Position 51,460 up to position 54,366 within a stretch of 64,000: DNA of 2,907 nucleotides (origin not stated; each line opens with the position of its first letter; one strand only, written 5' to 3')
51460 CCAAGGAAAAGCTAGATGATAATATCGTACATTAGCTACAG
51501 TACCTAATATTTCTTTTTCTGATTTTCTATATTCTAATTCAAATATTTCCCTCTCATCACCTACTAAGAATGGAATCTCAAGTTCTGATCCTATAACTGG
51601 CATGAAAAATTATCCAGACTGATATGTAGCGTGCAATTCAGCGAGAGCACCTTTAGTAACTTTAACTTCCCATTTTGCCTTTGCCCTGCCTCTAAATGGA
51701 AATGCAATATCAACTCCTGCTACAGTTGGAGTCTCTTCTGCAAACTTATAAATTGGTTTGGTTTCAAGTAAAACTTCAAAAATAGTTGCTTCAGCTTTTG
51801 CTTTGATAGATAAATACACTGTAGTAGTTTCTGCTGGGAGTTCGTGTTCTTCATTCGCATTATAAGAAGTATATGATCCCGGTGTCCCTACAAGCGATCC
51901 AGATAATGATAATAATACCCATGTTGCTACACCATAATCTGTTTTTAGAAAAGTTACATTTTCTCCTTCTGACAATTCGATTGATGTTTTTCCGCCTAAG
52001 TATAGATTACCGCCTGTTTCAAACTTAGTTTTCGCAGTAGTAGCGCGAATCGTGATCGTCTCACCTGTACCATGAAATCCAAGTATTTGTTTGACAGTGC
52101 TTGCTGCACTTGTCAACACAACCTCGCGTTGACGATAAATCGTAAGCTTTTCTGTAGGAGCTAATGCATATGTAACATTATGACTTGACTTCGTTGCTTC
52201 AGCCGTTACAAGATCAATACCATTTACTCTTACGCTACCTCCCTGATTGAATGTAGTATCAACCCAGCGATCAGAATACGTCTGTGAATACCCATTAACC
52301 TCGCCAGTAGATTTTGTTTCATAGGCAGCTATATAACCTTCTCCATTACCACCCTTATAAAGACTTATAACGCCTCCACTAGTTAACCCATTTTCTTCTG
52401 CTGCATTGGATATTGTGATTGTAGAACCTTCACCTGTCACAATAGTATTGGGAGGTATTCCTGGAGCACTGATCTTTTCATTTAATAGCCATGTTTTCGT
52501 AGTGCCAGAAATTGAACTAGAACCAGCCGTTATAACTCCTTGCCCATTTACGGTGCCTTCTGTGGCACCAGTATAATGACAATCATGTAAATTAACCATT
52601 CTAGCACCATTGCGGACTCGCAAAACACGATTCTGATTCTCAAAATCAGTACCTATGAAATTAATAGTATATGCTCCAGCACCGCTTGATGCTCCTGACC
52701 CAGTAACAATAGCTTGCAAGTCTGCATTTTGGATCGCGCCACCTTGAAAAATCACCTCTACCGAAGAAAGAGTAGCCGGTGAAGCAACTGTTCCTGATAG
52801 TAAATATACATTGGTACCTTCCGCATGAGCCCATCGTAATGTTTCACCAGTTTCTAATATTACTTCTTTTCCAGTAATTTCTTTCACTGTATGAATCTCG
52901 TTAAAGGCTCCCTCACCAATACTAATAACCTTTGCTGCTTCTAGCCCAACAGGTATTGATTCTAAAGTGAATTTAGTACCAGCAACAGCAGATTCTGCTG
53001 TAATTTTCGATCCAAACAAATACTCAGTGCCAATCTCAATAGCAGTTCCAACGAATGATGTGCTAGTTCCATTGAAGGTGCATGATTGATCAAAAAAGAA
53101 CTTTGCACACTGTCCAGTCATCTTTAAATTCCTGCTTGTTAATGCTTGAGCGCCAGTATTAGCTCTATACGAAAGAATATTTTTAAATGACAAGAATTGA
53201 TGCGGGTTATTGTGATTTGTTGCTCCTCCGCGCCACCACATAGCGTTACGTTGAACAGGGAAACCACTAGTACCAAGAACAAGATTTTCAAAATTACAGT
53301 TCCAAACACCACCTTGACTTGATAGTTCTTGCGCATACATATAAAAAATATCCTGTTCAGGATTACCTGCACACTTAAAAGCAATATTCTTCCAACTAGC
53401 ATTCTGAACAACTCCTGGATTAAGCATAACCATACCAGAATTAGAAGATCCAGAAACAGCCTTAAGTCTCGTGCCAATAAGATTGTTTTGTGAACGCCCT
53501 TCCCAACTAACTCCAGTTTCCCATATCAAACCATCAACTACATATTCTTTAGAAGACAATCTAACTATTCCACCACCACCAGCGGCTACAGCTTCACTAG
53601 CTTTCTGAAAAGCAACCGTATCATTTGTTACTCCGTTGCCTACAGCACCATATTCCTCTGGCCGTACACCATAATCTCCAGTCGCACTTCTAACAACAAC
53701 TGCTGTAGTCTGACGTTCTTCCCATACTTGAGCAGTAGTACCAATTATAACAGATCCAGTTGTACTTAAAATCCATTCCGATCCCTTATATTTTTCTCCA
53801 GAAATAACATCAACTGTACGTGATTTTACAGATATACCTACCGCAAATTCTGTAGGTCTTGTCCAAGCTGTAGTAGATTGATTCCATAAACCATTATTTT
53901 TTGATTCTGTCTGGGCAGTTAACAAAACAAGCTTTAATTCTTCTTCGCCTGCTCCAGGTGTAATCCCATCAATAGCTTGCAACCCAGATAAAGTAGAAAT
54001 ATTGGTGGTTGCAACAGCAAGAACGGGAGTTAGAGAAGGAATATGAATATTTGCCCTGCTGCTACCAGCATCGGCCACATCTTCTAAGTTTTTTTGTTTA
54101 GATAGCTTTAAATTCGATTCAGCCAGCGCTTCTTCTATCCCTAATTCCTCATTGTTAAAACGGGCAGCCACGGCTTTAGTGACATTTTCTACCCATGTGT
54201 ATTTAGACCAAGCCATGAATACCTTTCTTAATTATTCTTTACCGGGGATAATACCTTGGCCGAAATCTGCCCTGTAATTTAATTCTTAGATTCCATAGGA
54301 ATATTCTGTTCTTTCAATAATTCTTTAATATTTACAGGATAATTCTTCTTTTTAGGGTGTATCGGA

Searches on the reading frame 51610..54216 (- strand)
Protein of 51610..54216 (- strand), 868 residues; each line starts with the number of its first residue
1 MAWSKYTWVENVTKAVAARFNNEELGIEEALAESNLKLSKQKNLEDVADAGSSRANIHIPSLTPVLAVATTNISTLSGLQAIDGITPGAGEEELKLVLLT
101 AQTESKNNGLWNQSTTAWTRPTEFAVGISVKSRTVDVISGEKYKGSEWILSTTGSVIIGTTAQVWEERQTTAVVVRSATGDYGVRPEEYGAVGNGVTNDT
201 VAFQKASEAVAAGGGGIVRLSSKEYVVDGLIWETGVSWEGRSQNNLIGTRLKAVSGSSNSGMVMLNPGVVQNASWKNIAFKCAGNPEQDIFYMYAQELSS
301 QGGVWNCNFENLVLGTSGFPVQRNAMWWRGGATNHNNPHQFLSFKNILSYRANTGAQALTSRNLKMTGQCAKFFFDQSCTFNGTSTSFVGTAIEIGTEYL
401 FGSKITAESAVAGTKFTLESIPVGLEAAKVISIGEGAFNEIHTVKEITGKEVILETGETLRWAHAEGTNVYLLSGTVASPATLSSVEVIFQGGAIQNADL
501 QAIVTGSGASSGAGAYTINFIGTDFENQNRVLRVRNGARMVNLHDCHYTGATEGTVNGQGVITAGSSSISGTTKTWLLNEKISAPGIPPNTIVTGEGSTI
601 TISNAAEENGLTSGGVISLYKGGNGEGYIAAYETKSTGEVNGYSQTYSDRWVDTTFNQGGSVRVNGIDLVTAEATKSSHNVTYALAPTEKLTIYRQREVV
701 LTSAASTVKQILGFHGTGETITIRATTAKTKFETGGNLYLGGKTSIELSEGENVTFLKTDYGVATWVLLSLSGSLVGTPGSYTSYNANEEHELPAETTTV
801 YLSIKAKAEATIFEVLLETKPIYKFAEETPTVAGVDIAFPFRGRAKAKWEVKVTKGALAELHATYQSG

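Call 73: search_protein_families(library=phrogs, proteins=[window:51610-54216:-], max_evalue=0.00001)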
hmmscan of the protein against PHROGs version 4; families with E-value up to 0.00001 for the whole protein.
window:51610-54216:- (868 aa): 5 families
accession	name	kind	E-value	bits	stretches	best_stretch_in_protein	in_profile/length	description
phrog_2824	-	head and packaging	5.9e-17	61.9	1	67-185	938-1051/1151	virion structural protein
phrog_17264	-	unknown function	6.2e-10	40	1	68-162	3-93/147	-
phrog_24595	-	head and packaging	1.9e-07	31.8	1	66-171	47-149/325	virion structural protein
phrog_14558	-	tail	4.7e-07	29.5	1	155-227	77-147/740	tail spike protein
phrog_14442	-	tail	1.3e-06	28.3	1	24-228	27-239/733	tail protein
